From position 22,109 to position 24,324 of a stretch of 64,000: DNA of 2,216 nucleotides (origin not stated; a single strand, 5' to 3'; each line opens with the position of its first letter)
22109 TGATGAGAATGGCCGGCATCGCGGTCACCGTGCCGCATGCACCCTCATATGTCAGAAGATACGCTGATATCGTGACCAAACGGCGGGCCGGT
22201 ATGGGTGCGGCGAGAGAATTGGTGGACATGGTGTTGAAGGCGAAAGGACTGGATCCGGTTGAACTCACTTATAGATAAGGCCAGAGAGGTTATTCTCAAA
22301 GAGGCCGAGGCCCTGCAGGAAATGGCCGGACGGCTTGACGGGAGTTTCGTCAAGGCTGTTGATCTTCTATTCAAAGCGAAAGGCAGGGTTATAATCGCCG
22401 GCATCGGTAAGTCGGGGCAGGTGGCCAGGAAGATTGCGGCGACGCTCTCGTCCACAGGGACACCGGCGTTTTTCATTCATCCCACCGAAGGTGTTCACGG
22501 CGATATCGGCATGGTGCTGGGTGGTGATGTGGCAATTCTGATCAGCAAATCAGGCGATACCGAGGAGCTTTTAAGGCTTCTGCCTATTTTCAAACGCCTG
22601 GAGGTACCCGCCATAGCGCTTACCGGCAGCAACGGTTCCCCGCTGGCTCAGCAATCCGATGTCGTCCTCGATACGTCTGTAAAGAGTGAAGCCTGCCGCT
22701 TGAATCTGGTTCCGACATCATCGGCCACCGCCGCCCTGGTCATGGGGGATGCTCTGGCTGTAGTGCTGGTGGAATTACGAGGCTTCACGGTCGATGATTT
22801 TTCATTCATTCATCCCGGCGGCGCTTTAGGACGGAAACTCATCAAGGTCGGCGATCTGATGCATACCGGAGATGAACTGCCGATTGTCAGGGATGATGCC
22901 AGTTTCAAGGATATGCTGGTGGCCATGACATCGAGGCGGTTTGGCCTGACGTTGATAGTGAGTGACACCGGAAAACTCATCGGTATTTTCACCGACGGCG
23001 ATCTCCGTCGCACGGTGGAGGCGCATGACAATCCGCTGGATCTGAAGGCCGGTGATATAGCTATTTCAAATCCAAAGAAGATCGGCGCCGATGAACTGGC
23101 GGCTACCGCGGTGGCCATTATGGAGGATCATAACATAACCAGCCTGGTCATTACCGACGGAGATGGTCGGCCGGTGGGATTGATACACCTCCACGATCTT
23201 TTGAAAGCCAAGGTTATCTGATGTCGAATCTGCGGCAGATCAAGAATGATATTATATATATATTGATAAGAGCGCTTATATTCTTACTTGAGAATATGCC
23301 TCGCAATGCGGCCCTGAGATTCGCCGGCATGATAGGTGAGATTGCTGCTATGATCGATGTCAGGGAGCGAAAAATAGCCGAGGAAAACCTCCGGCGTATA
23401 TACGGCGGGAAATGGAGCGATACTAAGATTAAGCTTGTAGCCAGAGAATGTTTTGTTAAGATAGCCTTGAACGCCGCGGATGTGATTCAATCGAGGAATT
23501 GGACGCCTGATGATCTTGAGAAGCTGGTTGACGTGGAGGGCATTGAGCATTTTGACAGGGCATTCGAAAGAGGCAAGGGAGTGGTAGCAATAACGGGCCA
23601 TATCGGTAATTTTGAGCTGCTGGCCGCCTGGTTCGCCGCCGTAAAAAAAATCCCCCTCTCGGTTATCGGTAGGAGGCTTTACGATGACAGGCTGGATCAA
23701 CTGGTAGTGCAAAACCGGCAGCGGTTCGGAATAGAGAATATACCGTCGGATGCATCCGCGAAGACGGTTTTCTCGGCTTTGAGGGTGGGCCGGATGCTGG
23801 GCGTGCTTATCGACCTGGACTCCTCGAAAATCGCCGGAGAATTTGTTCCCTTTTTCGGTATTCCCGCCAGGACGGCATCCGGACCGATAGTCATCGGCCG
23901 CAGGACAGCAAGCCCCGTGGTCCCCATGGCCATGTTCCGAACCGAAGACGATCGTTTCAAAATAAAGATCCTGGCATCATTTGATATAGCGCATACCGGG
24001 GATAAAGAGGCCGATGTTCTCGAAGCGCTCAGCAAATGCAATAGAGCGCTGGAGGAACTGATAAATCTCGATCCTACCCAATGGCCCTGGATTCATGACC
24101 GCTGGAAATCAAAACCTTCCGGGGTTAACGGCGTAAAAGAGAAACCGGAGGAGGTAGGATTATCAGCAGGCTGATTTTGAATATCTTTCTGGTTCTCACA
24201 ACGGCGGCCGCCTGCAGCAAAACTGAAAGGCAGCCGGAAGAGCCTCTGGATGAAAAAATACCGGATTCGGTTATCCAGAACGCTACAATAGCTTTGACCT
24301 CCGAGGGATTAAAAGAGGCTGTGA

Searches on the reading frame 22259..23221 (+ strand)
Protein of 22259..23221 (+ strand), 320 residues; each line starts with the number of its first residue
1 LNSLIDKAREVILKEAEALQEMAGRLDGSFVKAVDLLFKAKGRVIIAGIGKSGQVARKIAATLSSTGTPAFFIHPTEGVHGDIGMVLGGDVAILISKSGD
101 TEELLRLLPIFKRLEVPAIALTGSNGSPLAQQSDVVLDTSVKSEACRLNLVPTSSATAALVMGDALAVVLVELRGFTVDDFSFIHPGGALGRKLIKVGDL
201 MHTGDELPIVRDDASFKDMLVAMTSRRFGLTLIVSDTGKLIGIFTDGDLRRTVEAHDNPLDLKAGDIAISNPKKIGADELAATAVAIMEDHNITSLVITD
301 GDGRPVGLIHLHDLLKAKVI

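Call 85: search_protein_families(library=ncbifam, proteins=[window:22259-23221:+], max_evalue=1e-10)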
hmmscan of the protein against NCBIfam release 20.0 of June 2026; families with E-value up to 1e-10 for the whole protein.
window:22259-23221:+ (320 aa): 3 families
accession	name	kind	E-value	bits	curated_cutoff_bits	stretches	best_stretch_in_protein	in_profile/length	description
NF008141.0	PRK10892.1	equivalog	5e-100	334.9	505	1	7-320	15-328/328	arabinose-5-phosphate isomerase KdsD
TIGR00393.1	kpsF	subfamily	1.1e-91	307.1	203.7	1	42-310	1-268/268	KpsF/GutQ family sugar-phosphate isomerase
NF008581.0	PRK11543.1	equivalog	3.8e-83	279.1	481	1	2-319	3-320/321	arabinose-5-phosphate isomerase GutQ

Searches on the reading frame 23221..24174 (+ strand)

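Call 85: search_protein_families(library=ncbifam, proteins=[window:23221-24174:+], max_evalue=1e-10)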
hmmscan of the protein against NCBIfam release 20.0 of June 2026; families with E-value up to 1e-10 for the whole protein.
window:23221-24174:+ (317 aa): 17 families
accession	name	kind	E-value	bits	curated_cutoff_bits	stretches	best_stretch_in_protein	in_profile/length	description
NF006270.0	PRK08419.1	equivalog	1.2e-49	169.3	248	1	11-298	5-291/298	lipid A biosynthesis lauroyl acyltransferase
TIGR02207.1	lipid_A_htrB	subfamily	8.4e-34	117.3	297.8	1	4-301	7-298/303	LpxL/LpxP family Kdo(2)-lipid IV(A) lauroyl/palmitoleoyl acyltransferase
NF005120.0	PRK06553.1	equivalog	2e-33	116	273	1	3-296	14-307/308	lipid A biosynthesis lauroyl acyltransferase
NF005399.0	PRK06946.1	subfamily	1.7e-30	106.3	343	1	11-305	5-293/294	lipid A biosynthesis lauroyl acyltransferase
NF004191.0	PRK05646.1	equivalog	2e-28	99.5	491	1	18-308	23-308/310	lipid A biosynthesis lauroyl acyltransferase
NF006487.0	PRK08905.1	equivalog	1e-26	93.7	281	1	15-304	2-281/290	lysophospholipid acyltransferase family protein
NF005919.0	PRK07920.1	equivalog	1.1e-25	90.4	209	1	22-296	21-294/311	phosphatidylinositol mannoside acyltransferase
NF006437.0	PRK08733.1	equivalog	1.3e-24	86.9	540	1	4-302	13-301/306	LpxL/LpxP family Kdo(2)-lipid IV(A) lauroyl/palmitoleoyl acyltransferase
NF006438.0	PRK08734.1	equivalog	1.6e-24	86.5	363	1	22-302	16-292/305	lauroyl acyltransferase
NF005340.0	PRK06860.1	subfamily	2.5e-24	86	398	1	12-303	21-305/309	lipid A biosynthesis lauroyl acyltransferase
NF006432.0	PRK08706.1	equivalog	3.2e-24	85.7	384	1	16-302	4-285/289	lipid A biosynthesis lauroyl acyltransferase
NF005150.0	PRK06628.1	equivalog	1.5e-21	77.1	350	1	48-296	48-289/290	lipid A biosynthesis lauroyl acyltransferase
NF004190.0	PRK05645.1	equivalog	1.1e-20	73.9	377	1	19-302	12-291/295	lysophospholipid acyltransferase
NF004569.0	PRK05906.1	equivalog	4.2e-20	72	439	1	88-298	107-315/454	lipid A biosynthesis lauroyl acyltransferase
NF005952.0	PRK08025.1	equivalog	1.2e-18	67.3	517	1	18-302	24-301/306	kdo(2)-lipid IV(A) palmitoleoyltransferase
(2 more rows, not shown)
